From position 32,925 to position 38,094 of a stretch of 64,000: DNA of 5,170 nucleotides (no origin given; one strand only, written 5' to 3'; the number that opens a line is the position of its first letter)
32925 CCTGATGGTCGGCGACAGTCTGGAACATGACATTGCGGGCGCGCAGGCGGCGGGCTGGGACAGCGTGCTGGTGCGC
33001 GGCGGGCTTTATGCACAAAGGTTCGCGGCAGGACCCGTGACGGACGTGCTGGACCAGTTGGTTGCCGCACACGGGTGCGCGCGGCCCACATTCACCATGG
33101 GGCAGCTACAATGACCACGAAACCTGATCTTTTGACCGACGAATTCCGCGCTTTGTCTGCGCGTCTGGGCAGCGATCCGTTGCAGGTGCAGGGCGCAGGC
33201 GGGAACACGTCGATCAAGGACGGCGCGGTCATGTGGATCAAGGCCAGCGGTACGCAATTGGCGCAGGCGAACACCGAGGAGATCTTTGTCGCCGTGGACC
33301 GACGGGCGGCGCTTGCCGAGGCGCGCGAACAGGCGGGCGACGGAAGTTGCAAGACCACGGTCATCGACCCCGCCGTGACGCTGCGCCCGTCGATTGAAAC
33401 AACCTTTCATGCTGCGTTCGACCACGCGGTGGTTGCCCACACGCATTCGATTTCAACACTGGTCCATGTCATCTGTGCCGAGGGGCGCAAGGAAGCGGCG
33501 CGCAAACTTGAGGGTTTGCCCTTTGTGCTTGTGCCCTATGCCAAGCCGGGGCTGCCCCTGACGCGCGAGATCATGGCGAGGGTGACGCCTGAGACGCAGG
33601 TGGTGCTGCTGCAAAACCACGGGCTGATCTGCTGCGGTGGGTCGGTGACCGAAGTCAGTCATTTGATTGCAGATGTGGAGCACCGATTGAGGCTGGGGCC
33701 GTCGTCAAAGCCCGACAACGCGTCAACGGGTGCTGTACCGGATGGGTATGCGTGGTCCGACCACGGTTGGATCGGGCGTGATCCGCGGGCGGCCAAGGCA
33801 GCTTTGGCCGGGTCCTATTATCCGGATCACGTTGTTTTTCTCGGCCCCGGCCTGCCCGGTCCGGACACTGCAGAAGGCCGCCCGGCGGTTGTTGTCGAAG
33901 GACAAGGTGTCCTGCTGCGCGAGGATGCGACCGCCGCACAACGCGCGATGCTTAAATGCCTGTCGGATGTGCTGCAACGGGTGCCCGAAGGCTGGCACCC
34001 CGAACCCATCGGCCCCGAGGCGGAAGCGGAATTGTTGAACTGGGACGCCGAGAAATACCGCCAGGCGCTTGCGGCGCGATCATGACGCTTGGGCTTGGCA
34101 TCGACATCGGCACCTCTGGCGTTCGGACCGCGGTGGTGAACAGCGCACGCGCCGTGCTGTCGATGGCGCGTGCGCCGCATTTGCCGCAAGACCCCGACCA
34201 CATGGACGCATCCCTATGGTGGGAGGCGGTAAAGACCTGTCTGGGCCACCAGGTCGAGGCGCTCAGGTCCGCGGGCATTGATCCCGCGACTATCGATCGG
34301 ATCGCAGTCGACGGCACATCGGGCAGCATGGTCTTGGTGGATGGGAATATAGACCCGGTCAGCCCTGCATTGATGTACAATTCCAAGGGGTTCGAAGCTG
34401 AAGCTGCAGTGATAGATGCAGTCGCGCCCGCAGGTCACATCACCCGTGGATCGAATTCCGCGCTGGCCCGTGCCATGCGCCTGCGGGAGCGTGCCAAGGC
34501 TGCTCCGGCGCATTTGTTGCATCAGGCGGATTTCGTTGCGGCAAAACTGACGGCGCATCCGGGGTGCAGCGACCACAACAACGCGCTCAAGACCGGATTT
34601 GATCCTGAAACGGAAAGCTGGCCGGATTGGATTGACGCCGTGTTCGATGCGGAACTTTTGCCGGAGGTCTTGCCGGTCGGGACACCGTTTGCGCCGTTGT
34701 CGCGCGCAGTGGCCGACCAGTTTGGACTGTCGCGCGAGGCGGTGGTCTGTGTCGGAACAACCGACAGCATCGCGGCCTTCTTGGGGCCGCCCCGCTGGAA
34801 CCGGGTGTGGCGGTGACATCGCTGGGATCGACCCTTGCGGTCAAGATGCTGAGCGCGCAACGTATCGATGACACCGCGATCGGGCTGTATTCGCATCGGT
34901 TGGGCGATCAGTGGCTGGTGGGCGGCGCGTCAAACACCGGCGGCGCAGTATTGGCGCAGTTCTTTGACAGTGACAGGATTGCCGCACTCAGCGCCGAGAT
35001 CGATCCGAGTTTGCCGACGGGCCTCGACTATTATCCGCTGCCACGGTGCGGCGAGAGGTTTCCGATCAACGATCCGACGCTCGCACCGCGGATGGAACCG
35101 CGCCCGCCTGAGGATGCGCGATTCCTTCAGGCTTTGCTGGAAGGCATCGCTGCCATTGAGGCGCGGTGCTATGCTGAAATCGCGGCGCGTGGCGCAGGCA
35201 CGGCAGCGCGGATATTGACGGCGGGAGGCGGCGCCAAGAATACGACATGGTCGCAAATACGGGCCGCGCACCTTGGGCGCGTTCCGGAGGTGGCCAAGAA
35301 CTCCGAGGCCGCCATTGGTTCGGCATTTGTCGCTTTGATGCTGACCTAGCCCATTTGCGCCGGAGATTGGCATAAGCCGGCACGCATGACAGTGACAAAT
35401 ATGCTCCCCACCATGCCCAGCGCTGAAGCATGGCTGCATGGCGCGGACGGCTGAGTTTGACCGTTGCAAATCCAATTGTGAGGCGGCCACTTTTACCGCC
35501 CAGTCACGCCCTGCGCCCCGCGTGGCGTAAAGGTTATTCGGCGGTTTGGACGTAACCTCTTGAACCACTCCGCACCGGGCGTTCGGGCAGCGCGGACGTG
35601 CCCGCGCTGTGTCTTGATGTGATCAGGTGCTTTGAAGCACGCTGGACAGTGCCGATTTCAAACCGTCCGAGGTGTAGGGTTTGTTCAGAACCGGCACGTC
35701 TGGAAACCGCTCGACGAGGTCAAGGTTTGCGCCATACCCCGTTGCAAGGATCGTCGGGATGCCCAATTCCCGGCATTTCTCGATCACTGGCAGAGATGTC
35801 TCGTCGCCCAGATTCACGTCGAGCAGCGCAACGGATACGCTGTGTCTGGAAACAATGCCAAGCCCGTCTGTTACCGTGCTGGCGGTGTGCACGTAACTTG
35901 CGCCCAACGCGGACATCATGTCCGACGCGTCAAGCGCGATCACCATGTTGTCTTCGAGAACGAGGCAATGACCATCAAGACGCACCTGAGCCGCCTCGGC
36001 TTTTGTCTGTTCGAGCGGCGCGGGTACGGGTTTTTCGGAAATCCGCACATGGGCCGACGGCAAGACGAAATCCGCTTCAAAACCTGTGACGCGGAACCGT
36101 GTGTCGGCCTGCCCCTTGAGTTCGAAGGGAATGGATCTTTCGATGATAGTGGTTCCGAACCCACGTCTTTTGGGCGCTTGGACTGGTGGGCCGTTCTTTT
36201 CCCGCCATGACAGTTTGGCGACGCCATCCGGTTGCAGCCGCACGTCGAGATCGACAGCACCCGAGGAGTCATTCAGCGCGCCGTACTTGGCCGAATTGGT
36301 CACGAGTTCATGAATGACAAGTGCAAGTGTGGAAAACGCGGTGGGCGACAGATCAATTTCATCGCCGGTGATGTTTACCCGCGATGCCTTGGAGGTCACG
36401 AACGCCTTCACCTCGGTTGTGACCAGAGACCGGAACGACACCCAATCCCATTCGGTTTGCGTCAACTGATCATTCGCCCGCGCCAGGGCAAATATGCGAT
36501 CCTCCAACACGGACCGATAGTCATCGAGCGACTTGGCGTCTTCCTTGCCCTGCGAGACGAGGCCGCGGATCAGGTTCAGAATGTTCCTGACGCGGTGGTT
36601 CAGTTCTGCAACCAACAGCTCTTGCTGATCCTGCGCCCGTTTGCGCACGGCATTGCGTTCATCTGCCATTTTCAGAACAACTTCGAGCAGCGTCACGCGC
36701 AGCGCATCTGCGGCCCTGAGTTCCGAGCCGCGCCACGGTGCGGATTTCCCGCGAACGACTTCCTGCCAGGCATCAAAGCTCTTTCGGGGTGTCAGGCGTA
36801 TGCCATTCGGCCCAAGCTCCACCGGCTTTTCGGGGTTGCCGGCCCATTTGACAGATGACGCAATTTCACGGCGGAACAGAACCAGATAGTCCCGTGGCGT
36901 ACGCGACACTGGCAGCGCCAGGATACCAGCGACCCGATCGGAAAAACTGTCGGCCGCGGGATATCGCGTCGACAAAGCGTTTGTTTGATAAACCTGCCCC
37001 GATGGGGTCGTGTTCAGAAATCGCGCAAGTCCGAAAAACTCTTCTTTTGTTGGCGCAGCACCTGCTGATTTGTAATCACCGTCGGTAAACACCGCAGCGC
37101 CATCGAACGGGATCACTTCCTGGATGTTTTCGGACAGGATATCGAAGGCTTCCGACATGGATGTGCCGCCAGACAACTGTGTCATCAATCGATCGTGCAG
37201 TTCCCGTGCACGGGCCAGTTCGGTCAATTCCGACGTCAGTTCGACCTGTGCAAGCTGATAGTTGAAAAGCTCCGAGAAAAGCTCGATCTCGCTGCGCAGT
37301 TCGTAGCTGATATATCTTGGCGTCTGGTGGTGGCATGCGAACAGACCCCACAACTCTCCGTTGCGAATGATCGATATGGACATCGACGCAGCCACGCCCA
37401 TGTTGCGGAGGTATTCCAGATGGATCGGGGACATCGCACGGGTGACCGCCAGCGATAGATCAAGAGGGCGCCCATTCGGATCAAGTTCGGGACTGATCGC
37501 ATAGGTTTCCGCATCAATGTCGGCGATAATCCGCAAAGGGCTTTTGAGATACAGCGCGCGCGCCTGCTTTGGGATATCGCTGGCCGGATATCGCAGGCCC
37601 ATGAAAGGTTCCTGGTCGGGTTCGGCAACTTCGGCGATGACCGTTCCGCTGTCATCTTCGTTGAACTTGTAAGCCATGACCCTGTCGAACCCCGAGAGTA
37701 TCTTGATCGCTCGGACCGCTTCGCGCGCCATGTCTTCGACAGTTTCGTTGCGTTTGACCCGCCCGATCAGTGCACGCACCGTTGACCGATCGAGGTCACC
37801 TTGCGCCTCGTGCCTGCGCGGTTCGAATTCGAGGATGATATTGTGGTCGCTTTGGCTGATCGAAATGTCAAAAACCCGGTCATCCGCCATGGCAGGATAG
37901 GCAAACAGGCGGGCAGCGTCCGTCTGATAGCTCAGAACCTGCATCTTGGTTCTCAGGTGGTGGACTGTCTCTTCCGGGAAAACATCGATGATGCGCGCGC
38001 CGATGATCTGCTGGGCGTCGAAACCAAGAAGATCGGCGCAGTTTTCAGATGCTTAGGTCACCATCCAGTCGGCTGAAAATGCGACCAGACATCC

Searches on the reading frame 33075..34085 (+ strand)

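Call 77: search_protein_families(library=pfam, proteins=[window:33075-34085:+], max_evalue=0.00001)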
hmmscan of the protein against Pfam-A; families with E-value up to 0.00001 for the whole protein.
window:33075-34085:+ (336 aa): 1 family
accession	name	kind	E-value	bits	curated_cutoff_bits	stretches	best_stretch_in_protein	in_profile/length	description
PF00596.27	Aldolase_II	-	4.5e-19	69.5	22.2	1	38-206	16-180/183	Class II Aldolase and Adducin N-terminal domain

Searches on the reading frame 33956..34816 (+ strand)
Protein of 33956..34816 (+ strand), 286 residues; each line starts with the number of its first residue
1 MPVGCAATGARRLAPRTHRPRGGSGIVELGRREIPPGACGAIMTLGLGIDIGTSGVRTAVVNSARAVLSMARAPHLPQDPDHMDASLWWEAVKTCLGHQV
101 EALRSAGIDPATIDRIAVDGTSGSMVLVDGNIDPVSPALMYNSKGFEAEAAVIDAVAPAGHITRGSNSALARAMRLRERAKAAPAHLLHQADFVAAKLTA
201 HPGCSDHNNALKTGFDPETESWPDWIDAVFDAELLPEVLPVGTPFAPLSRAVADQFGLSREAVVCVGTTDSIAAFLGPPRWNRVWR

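Call 77: search_protein_families(library=pfam, proteins=[window:33956-34816:+], max_evalue=0.00001)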
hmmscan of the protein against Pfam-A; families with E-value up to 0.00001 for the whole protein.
window:33956-34816:+ (286 aa): 1 family
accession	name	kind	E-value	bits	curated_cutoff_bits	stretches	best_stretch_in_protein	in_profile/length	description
PF00370.27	FGGY_N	-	6.1e-13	49.4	28.8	1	47-144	3-101/245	FGGY family of carbohydrate kinases, N-terminal domain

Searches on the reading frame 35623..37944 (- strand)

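Call 33: search_protein_families(library=pfam, proteins=[window:35623-37944:-], max_evalue=0.001)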
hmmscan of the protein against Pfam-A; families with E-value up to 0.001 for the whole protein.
window:35623-37944:- (773 aa): 4 families
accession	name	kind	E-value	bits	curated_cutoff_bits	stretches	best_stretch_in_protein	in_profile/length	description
PF00360.26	PHY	-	5.5e-54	182.7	27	1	247-426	2-181/183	Phytochrome region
PF07536.20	HWE_HK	-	4.8e-20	72.5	22.8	1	447-528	1-82/83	HWE histidine kinase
PF01590.32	GAF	-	1.1e-13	52.3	22.4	1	70-231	3-129/133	GAF domain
PF07568.18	HisKA_2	-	5.4e-05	23.7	22.3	1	447-510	1-67/76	Histidine kinase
